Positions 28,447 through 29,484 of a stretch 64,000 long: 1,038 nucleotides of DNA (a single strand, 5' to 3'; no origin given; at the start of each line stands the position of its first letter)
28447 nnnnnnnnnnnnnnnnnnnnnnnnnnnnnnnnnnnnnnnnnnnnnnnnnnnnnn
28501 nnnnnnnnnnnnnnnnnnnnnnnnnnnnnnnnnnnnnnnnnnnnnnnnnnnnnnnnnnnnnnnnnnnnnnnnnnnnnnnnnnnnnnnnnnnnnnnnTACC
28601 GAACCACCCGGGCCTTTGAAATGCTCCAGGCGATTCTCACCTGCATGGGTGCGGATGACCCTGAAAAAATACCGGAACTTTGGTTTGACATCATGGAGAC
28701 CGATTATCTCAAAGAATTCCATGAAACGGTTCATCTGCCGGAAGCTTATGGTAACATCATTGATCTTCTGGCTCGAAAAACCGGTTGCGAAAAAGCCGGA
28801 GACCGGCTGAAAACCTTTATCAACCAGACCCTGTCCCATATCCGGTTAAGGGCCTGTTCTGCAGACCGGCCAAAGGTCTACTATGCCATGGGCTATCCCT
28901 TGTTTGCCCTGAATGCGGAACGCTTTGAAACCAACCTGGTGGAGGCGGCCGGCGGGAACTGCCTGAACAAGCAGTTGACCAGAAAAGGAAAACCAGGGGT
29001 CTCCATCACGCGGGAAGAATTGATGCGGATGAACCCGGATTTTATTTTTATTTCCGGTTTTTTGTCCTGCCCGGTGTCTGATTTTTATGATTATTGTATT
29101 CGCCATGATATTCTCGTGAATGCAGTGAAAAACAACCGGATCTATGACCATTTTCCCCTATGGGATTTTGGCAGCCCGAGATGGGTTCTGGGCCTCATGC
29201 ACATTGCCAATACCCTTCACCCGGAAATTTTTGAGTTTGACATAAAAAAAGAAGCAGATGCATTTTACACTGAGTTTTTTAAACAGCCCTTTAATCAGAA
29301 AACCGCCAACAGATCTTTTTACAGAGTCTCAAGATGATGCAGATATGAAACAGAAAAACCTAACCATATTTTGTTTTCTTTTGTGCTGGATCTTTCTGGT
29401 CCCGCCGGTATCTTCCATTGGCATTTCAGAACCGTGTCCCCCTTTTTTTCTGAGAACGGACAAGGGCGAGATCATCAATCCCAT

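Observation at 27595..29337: Cytoplasmic radical SAM enzyme carrying a substrate-binding-protein lobe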

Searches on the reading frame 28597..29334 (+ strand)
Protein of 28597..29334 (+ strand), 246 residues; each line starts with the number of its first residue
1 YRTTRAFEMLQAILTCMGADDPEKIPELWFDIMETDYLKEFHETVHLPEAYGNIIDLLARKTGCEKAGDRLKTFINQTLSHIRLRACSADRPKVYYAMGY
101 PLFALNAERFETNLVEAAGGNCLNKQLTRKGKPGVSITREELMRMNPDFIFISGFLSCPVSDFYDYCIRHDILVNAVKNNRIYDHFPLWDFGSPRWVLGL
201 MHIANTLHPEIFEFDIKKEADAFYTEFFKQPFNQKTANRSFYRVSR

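Call 62: search_protein_representatives(protein=window:28597-29334:+)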
Query: 246 residues. Proteins with E-value up to 0.001 (for the whole library): 512; up to 1e-10: 83; up to 1e-30: 15. The best 150 are listed.
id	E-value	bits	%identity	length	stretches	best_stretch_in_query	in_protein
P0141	2.9e-92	325.2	70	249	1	15-206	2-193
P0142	8.3e-80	284.4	50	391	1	1-244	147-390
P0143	1.6e-63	231.0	45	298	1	1-244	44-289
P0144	9.4e-56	205.6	41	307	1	1-243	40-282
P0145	2.9e-53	197.5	42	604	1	1-242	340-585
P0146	2.5e-52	194.4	45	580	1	1-242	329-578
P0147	5.5e-51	190.0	41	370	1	1-244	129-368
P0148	6.6e-49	183.2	36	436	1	1-242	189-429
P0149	3.0e-47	177.8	43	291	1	1-202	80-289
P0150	3.4e-46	174.3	53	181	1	89-245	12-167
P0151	8.0e-45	169.8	40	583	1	1-243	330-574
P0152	1.7e-44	168.7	35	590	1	1-234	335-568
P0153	2.2e-42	161.9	35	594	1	1-229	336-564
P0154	2.0e-41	158.7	56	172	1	98-242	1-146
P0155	1.5e-37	146.0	35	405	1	1-243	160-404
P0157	1.8e-28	116.2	30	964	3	49-233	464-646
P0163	6.3e-24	101.4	30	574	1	1-222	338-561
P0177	7.3e-16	75.0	26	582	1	1-220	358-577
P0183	6.4e-14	68.6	31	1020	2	49-231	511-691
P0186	1.8e-13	67.1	26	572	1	1-209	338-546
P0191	6.3e-13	65.3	23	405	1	1-219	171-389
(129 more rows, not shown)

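Call 63: search_protein_families(library=pfam, proteins=[P0142, P0144, P0148, P0155, P0163, P0177, P0186, P0157, P0183, P0191], max_evalue=0.01)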
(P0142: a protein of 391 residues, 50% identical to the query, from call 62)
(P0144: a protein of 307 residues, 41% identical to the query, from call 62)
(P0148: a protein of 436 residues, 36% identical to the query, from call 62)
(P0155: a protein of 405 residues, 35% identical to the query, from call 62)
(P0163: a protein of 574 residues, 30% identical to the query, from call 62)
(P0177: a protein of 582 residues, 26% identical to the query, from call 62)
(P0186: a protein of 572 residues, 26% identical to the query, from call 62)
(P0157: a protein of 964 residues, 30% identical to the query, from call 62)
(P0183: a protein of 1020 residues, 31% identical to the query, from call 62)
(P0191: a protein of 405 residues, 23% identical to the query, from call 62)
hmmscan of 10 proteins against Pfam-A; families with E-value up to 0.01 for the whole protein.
P0142 (391 aa): 1 family
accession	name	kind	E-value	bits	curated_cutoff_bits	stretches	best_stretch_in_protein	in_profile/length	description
PF01497.23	Peripla_BP_2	-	7.8e-08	32.5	27.5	1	191-300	92-199/235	Periplasmic binding protein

P0144 (307 aa): 0 families

P0148 (436 aa): 1 family
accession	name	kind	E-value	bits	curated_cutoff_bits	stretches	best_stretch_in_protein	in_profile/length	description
PF01497.23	Peripla_BP_2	-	0.00088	19.2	27.5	1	229-375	84-233/235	Periplasmic binding protein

P0155 (405 aa): 0 families

P0163 (574 aa): 3 families
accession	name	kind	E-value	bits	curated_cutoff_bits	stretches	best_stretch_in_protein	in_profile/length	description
PF04055.27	Radical_SAM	-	4e-13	50.3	29.5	1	63-212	2-157/166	Radical SAM superfamily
PF01497.23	Peripla_BP_2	-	1.3e-07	31.8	27.5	1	377-527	82-234/235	Periplasmic binding protein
PF13353.11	Fer4_12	-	0.00014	22.6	22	1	61-171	8-118/137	4Fe-4S single cluster domain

P0177 (582 aa): 3 families
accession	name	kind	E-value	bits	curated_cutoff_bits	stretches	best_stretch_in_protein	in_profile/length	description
PF04055.27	Radical_SAM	-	1.3e-16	61.6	29.5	1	86-234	2-154/166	Radical SAM superfamily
PF13353.11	Fer4_12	-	0.00018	22.3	22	1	86-192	10-116/137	4Fe-4S single cluster domain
PF01497.23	Peripla_BP_2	-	0.0043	16.9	27.5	1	399-540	92-229/235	Periplasmic binding protein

P0186 (572 aa): 1 family
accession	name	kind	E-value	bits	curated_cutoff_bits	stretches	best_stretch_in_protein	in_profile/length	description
PF04055.27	Radical_SAM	-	2.1e-12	48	29.5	1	68-220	4-163/166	Radical SAM superfamily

P0157 (964 aa): 1 family
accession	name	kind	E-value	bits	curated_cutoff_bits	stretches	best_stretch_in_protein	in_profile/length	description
PF01497.23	Peripla_BP_2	-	4.8e-88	295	27.5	3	64-294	1-234/235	Periplasmic binding protein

P0183 (1020 aa): 2 families
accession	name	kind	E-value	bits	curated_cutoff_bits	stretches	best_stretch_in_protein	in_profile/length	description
PF01497.23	Peripla_BP_2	-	1.6e-46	159.1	27.5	2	410-645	1-233/235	Periplasmic binding protein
PF00174.25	Oxidored_molyb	-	4.1e-12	46.4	24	1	282-346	56-128/169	Oxidoreductase molybdopterin binding domain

P0191 (405 aa): 1 family
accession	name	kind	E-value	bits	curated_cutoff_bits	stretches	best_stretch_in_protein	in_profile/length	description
PF01497.23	Peripla_BP_2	-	0.00056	19.8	27.5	1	218-358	90-234/235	Periplasmic binding protein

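Call 79: find_related_loci(query=A4, collection=metagenome_contigs, flank=8000)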
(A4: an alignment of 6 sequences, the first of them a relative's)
Query A4 (574 aa) in metagenome_contigs; peptide patterns used: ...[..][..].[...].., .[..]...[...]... (x = any residue, [..] = any of these).
386 stretches matched a pattern; 129 encode a relative of the query (tblastn E <= 1e-3); the best 80 are kept; 78 distinct loci.
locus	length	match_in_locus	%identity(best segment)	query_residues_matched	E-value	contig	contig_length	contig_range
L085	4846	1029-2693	47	1-559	1e-168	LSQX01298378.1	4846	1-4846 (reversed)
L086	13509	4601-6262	43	1-558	2e-156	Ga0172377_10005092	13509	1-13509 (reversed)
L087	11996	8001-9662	43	1-558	1e-155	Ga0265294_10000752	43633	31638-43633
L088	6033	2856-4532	43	1-564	2e-153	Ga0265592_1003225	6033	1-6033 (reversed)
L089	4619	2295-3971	43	1-564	1e-155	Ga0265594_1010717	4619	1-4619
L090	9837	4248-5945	44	1-571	4e-151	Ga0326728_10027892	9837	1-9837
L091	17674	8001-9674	44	1-563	8e-150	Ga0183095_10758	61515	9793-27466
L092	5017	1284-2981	41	1-571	2e-150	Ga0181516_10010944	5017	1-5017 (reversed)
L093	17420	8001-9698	43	1-570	7e-148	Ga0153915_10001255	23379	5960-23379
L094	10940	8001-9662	43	1-559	7e-148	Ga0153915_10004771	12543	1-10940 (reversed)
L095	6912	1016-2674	44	1-558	3e-148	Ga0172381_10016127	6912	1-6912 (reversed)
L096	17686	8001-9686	41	1-567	3e-147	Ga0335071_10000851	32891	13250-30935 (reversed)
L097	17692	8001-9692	40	1-568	5e-147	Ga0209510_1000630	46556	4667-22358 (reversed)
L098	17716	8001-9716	42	1-574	7e-147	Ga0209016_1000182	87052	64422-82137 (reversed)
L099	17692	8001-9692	40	1-568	5e-147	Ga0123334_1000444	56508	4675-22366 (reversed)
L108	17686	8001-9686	41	1-567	2e-144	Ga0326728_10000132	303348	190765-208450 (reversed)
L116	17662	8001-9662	43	1-559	2e-142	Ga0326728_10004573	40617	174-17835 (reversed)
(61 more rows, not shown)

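Call 83: search_protein_families(library=pfam, proteins=[L116:2590-5283:+, L116:5286-5948:+, L116:5970-6845:+, L116:9607-10683:+, L116:10687-11550:+, L116:11620-12570:+, L116:12294-14270:+, L091:9683-10654:+, L091:10844-11734:+, L091:6000-6659:+], max_evalue=0.001)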
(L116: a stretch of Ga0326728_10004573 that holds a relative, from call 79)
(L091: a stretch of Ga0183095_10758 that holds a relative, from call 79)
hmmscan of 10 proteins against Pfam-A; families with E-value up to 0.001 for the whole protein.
L116:2590-5283:+ (898 aa): 8 families
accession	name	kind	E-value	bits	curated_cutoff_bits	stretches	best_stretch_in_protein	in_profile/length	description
PF00989.32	PAS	-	1.4e-22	80.2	22.6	2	419-522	3-108/113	PAS fold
PF13426.13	PAS_9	-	6.4e-22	78.2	27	1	428-529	2-103/103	PAS domain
PF00072.30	Response_reg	-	2.4e-20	73.2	30.2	1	4-104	1-100/111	Response regulator receiver domain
PF02518.31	HATPase_c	-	3.1e-20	73.1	26.4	1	770-867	5-109/111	Histidine kinase-, DNA gyrase B-, and HSP90-like ATPase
PF13188.13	PAS_8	-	1.1e-19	70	21.8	2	417-474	1-56/65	PAS domain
PF08448.16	PAS_4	-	4e-18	66.1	23.1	2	146-258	5-101/110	PAS fold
PF08447.18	PAS_3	-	2.9e-17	63.1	25.6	2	323-384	10-72/89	PAS fold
PF24820.1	Diguanyl_cycl_sensor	-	8.4e-05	22.9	28.1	1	427-482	6-60/109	Diguanylate cyclase-like sensor domain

L116:5286-5948:+ (221 aa): 2 families
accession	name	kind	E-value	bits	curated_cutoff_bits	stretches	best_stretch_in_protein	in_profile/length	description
PF18548.6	MetOD2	-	9.8e-34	115.6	30.6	1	124-211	1-88/88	Metanogen output domain 2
PF00072.30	Response_reg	-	3.4e-19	69.5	30.2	1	7-118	1-110/111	Response regulator receiver domain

L116:5970-6845:+ (292 aa): 2 families
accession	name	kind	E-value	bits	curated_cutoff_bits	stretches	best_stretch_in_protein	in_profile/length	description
PF04016.18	DUF364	-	7.4e-45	152.6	23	1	135-281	1-145/147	Putative heavy-metal chelation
PF13938.11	DUF4213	-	1.8e-21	76.7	23.5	1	26-116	2-75/75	Putative heavy-metal chelation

L116:9607-10683:+ (359 aa): 11 families
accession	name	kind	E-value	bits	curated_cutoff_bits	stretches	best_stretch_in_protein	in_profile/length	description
PF13649.12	Methyltransf_25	-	2.7e-13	50.9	27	1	133-207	1-73/97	Methyltransferase domain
PF08241.18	Methyltransf_11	-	2.1e-10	41.5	21.2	1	134-206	1-68/95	Methyltransferase domain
PF13847.12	Methyltransf_31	-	2.1e-09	37.7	27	1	129-208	3-84/145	Methyltransferase domain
PF13489.12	Methyltransf_23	-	3.4e-09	37.1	27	1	112-206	4-89/164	Methyltransferase domain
PF05175.20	MTS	-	5.9e-08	33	23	1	111-203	17-103/170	Methyltransferase small domain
PF08242.18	Methyltransf_12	-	1.5e-07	32.5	30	1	134-206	1-73/98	Methyltransferase domain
PF03848.20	TehB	-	1.4e-06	28.4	20.4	1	124-205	25-102/193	Tellurite resistance protein TehB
PF05401.17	NodS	-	1.7e-05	25.2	24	1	107-205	24-113/201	Nodulation protein S (NodS)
PF06325.19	PrmA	-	5.3e-05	23.3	22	1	127-205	159-233/296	Ribosomal protein L11 methyltransferase (PrmA)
PF01728.25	FtsJ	-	0.00035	21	24.1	1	120-212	12-105/181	FtsJ-like methyltransferase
PF02353.26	CMAS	-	0.00048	20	27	1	131-192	64-126/273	Mycolic acid cyclopropane synthetase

L116:10687-11550:+ (288 aa): 8 families
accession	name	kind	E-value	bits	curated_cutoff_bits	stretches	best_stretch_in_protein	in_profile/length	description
PF13649.12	Methyltransf_25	-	8.4e-16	58.9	27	1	88-182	1-97/97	Methyltransferase domain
PF08241.18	Methyltransf_11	-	1e-10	42.5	21.2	1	89-185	1-94/95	Methyltransferase domain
PF13847.12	Methyltransf_31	-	2.1e-08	34.4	27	1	83-190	2-113/145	Methyltransferase domain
PF13489.12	Methyltransf_23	-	2.5e-08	34.3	27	1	67-263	3-162/164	Methyltransferase domain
PF08242.18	Methyltransf_12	-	1.4e-06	29.4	30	1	89-184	1-98/98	Methyltransferase domain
PF03848.20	TehB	-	8.2e-06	25.8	20.4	1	69-182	18-128/193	Tellurite resistance protein TehB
PF05175.20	MTS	-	5e-05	23.4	23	1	74-153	21-103/170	Methyltransferase small domain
PF01209.24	Ubie_methyltran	-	0.00096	19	20.1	0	75-187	38-153/233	ubiE/COQ5 methyltransferase family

L116:11620-12570:+ (317 aa): 8 families
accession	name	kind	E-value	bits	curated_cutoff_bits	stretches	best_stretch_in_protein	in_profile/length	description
PF13489.12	Methyltransf_23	-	3.2e-09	37.1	27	1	83-166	19-92/164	Methyltransferase domain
PF13649.12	Methyltransf_25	-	3.6e-09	37.6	27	1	91-171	1-83/97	Methyltransferase domain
PF08242.18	Methyltransf_12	-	1e-07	33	30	1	92-178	1-89/98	Methyltransferase domain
PF08241.18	Methyltransf_11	-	2.6e-06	28.4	21.2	1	92-176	1-82/95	Methyltransferase domain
PF13847.12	Methyltransf_31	-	0.00032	20.9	27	1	85-182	1-99/145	Methyltransferase domain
PF00398.26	RrnaAD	-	0.00044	19.9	24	1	85-129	28-72/263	Ribosomal RNA adenine dimethylase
PF04445.19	SAM_MT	-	0.00087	19.2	26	0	38-126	22-109/230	Putative SAM-dependent methyltransferase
PF05175.20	MTS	-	0.0009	19.4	23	0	88-160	32-103/170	Methyltransferase small domain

L116:12294-14270:+ (659 aa): 6 families
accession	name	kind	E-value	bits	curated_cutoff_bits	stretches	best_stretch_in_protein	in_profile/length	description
PF08308.17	PEGA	-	2.3e-56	188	20.8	4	281-346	4-69/71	PEGA domain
PF13620.12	CarboxypepD_reg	-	6.9e-12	46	32.3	0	165-200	45-81/82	Carboxypeptidase regulatory-like domain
PF04473.18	DUF553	-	5.7e-08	32.8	20.5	1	550-625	44-116/140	Transglutaminase-like domain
PF13715.12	CarbopepD_reg_2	-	7.5e-05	23.1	32.2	0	165-199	41-75/88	CarboxypepD_reg-like domain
PF20608.4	Phage_tube_C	-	0.00015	22.5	24.1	0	165-188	55-78/82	Phage tail tube protein C-terminal domain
PF07550.17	Shr-like_HID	-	0.00037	21.4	22.3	0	166-186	59-81/82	Heme-binding protein Shr-like, Hb-interacting domain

L091:9683-10654:+ (324 aa): 10 families
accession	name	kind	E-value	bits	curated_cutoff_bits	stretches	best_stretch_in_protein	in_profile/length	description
PF13649.12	Methyltransf_25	-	1.9e-14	54.5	27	1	107-186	1-81/97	Methyltransferase domain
PF08241.18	Methyltransf_11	-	2.5e-11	44.5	21.2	1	108-183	1-72/95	Methyltransferase domain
PF13847.12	Methyltransf_31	-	1.4e-09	38.2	27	1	104-182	4-84/145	Methyltransferase domain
PF08242.18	Methyltransf_12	-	2.4e-08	35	30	1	108-180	1-73/98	Methyltransferase domain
PF13489.12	Methyltransf_23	-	2.8e-08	34.1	27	1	86-181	7-90/164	Methyltransferase domain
PF05175.20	MTS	-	3.7e-08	33.6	23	1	83-178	15-104/170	Methyltransferase small domain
PF03848.20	TehB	-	8.9e-06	25.7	20.4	1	102-181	29-104/193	Tellurite resistance protein TehB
PF05401.17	NodS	-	1.8e-05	25.1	24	1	101-179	41-113/201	Nodulation protein S (NodS)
PF02353.26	CMAS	-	0.00013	21.8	27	1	106-176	65-131/273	Mycolic acid cyclopropane synthetase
PF06325.19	PrmA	-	0.00042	20.3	22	1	104-178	162-232/296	Ribosomal protein L11 methyltransferase (PrmA)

L091:10844-11734:+ (297 aa): 6 families
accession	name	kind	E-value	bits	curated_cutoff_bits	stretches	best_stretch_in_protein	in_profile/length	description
PF13649.12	Methyltransf_25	-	9.9e-10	39.4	27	1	81-171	1-93/97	Methyltransferase domain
PF13489.12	Methyltransf_23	-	1.5e-09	38.3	27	1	74-175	19-112/164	Methyltransferase domain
PF08242.18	Methyltransf_12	-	1.8e-08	35.4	30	1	82-172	1-93/98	Methyltransferase domain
PF13847.12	Methyltransf_31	-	2.2e-06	27.9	27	1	75-172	1-99/145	Methyltransferase domain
PF08241.18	Methyltransf_11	-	5.6e-06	27.4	21.2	1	82-172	1-88/95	Methyltransferase domain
PF00398.26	RrnaAD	-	7.4e-05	22.4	24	1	48-115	5-68/263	Ribosomal RNA adenine dimethylase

L091:6000-6659:+ (220 aa): 1 family
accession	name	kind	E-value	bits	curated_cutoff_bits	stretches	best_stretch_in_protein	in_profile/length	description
PF07790.16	Pilin_N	-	3.3e-22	79.6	25.2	1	11-80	2-73/78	Archaeal Type IV pilin, N-terminal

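Call 86: search_protein_families(library=pfam, proteins=[L108:161-979:+, L108:1026-1961:+, L108:1864-2742:+, L108:2948-3790:+, L108:3750-4427:+, L108:4623-5273:+, L108:5307-6152:+, L108:6268-7125:+, L108:10352-11395:+, L108:12033-12911:+], max_evalue=0.0001)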
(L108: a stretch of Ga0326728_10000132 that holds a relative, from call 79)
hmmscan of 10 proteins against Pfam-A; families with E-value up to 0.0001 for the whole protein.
L108:161-979:+ (273 aa): 1 family
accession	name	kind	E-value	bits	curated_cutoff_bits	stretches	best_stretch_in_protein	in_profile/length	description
PF00528.27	BPD_transp_1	-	1.4e-21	77.5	26.4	1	85-268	2-182/184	Binding-protein-dependent transport system inner membrane component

L108:1026-1961:+ (312 aa): 3 families
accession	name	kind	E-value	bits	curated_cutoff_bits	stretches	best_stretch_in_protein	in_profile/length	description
PF00005.33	ABC_tran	-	4.2e-27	95.9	25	1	24-181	2-137/137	ABC transporter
PF08352.17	oligo_HPY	-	3.2e-18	66.3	27.1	1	231-290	1-65/65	Oligopeptide/dipeptide transporter, C-terminal region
PF13304.12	AAA_21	-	7.2e-07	30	27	1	119-213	215-301/304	AAA domain, putative AbiEii toxin, Type IV TA system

L108:1864-2742:+ (293 aa): 3 families
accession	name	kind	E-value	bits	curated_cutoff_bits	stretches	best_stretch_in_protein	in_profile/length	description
PF00005.33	ABC_tran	-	1.7e-32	113.4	25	1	56-207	2-137/137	ABC transporter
PF02463.25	SMC_N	-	1.3e-07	31.7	40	1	57-253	17-213/220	RecF/RecN/SMC N terminal domain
PF13304.12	AAA_21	-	8.5e-06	26.5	27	0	174-241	233-302/304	AAA domain, putative AbiEii toxin, Type IV TA system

L108:2948-3790:+ (281 aa): 1 family
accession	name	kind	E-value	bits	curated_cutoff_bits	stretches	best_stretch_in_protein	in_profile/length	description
PF07790.16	Pilin_N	-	6.1e-13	49.9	25.2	1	20-72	1-53/78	Archaeal Type IV pilin, N-terminal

L108:3750-4427:+ (226 aa): 1 family
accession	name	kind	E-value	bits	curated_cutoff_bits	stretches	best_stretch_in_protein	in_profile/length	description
PF07790.16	Pilin_N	-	3.5e-20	73.1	25.2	1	23-93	1-73/78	Archaeal Type IV pilin, N-terminal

L108:4623-5273:+ (217 aa): 5 families
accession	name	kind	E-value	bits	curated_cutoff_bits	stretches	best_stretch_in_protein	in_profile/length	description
PF08241.18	Methyltransf_11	-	1.2e-17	64.7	21.2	1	49-147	1-95/95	Methyltransferase domain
PF13649.12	Methyltransf_25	-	1.1e-16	61.7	27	1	49-143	2-97/97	Methyltransferase domain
PF13847.12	Methyltransf_31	-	3.2e-09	37.1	27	1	47-147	6-109/145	Methyltransferase domain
PF08242.18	Methyltransf_12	-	2.2e-08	35.2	30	1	49-143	1-96/98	Methyltransferase domain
PF01209.24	Ubie_methyltran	-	9.5e-08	32.1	20.1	1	18-146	20-150/233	ubiE/COQ5 methyltransferase family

L108:5307-6152:+ (282 aa): 9 families
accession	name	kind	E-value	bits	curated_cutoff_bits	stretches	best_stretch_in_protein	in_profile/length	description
PF13649.12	Methyltransf_25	-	3.1e-11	44.2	27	1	69-159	1-92/97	Methyltransferase domain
PF13489.12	Methyltransf_23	-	3.7e-09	36.9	27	1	63-167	20-115/164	Methyltransferase domain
PF13847.12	Methyltransf_31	-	1.8e-08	34.6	27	1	65-162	3-103/145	Methyltransferase domain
PF00398.26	RrnaAD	-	2.6e-08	33.7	24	1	57-123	22-86/263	Ribosomal RNA adenine dimethylase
PF08242.18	Methyltransf_12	-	5.7e-07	30.6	30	1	70-158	1-90/98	Methyltransferase domain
PF02527.21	GidB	-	8.4e-07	28.9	27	1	52-139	33-120/184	rRNA small subunit methyltransferase G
PF08241.18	Methyltransf_11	-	2.5e-06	28.5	21.2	1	70-159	1-86/95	Methyltransferase domain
PF05219.18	DREV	-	1.2e-05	25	26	1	66-138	95-161/265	DREV methyltransferase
PF01135.25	PCMT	-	7.7e-05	23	20.3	0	59-139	67-147/210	Protein-L-isoaspartate(D-aspartate) O-methyltransferase (PCMT)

L108:6268-7125:+ (286 aa): 2 families
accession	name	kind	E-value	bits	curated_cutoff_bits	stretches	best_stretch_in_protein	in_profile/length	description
PF04016.18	DUF364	-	1.2e-43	148.7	23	1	130-276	1-145/147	Putative heavy-metal chelation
PF13938.11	DUF4213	-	6e-18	65.3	23.5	1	21-111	2-75/75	Putative heavy-metal chelation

L108:10352-11395:+ (348 aa): 1 family
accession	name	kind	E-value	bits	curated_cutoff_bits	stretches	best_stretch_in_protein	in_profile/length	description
PF11611.13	DUF4352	-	1e-09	39.1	25.9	1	50-150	18-112/122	Domain of unknown function (DUF4352)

L108:12033-12911:+ (293 aa): 5 families
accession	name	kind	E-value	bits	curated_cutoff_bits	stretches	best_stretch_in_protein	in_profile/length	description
PF13489.12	Methyltransf_23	-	3.6e-11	43.5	27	1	66-172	9-109/164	Methyltransferase domain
PF13649.12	Methyltransf_25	-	2.2e-09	38.3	27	1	81-170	1-92/97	Methyltransferase domain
PF08242.18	Methyltransf_12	-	5.4e-08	33.9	30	1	82-170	1-91/98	Methyltransferase domain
PF08241.18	Methyltransf_11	-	2.9e-07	31.5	21.2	1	82-168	1-84/95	Methyltransferase domain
PF03848.20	TehB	-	2.2e-05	24.4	20.4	1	52-159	6-109/193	Tellurite resistance protein TehB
